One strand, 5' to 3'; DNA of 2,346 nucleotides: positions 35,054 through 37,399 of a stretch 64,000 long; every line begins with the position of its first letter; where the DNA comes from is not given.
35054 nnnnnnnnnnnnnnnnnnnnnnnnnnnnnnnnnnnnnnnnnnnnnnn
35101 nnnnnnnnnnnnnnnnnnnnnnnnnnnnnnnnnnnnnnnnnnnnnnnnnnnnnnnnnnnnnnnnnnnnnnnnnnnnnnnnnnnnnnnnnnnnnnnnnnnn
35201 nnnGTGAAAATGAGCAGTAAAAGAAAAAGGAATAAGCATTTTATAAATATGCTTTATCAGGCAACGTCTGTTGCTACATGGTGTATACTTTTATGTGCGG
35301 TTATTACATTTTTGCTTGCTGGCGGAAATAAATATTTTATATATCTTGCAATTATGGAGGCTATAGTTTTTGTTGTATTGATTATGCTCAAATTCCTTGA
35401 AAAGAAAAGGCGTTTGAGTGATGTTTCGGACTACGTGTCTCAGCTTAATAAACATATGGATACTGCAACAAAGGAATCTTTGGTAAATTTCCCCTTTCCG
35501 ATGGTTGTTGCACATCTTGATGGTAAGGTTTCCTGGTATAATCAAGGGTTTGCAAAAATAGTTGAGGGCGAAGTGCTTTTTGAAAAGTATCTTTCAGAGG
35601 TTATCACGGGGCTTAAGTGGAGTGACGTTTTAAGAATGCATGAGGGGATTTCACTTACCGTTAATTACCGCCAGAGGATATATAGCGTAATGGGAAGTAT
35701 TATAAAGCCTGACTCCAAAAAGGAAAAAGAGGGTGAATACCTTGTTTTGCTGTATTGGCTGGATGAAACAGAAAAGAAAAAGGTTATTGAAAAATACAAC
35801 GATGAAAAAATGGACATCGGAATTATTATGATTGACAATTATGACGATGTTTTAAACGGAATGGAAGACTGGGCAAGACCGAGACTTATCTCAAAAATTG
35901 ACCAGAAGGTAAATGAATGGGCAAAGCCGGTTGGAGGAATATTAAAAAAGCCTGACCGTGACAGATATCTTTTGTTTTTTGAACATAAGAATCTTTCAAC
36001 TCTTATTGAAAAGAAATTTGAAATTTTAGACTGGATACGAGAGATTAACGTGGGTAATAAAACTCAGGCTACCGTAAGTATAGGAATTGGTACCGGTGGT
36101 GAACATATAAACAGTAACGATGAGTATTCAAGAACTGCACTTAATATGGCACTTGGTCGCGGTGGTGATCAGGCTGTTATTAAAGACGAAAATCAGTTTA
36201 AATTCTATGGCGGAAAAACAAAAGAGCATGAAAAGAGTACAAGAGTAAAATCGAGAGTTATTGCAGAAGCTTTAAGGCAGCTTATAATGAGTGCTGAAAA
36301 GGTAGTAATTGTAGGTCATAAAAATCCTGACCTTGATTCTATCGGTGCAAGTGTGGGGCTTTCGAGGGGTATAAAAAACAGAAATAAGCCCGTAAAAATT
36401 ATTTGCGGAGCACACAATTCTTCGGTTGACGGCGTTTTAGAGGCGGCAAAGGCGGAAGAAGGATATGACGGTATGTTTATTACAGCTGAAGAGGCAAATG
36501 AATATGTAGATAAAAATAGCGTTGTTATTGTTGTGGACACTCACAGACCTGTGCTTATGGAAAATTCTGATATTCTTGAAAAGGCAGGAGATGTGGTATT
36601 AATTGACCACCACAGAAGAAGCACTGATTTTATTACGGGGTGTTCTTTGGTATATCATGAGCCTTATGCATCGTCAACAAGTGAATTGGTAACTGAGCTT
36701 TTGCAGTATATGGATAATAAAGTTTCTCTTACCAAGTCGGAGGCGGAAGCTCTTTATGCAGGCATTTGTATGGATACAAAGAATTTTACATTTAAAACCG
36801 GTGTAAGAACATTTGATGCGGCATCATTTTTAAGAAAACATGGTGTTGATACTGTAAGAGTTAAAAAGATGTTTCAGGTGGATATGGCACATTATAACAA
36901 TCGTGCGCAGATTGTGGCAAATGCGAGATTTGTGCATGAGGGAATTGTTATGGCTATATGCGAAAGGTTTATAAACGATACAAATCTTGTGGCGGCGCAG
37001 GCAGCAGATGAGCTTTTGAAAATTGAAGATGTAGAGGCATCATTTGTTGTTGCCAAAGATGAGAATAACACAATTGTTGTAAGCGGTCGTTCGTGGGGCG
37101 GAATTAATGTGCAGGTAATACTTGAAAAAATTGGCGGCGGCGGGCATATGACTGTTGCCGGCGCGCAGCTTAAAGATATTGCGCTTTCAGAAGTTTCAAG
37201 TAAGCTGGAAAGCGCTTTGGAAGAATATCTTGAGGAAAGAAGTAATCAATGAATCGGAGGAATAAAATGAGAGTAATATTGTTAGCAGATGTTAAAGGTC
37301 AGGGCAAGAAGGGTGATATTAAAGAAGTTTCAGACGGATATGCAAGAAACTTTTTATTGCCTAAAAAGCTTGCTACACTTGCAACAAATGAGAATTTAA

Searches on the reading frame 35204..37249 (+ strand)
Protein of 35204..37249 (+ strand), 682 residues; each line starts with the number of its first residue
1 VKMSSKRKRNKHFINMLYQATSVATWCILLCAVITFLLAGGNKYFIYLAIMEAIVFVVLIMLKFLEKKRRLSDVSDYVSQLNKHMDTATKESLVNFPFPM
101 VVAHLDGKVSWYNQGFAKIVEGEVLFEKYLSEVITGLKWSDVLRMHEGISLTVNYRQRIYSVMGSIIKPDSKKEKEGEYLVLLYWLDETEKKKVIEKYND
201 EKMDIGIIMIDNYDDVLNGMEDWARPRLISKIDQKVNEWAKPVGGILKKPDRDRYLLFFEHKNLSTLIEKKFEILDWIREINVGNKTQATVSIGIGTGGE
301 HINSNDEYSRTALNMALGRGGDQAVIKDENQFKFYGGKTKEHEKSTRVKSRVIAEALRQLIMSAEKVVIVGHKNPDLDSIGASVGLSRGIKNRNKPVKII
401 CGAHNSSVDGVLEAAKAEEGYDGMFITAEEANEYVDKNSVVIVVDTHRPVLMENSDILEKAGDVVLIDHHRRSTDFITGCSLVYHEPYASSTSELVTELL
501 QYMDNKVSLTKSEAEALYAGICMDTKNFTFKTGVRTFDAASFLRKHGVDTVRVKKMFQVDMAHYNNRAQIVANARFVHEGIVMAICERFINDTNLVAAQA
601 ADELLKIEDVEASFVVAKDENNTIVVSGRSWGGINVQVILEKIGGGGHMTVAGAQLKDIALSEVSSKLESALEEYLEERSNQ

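Call 13: search_protein_families(library=pfam, proteins=[window:35204-37249:+])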
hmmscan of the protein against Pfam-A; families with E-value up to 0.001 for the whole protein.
window:35204-37249:+ (682 aa): 4 families
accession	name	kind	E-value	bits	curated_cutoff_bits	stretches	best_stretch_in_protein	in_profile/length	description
PF24898.2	GGDEF_GdpP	-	6.4e-28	98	30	1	208-332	1-124/126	Cyclic-di-AMP phosphodiesterase GdpP-like, GGDEF domain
PF01368.27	DHH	-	2.3e-26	93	28.1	1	366-521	1-125/125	DHH family, N-terminal domain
PF02272.25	DHHA1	-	1.5e-14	54.8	25.9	1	592-673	13-101/102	DHHA1 domain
PF21370.4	PAS_GdpP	-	8e-05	23.4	27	0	87-163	3-77/90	Cyclic-di-AMP phosphodiesterase GdpP-like, PAS domain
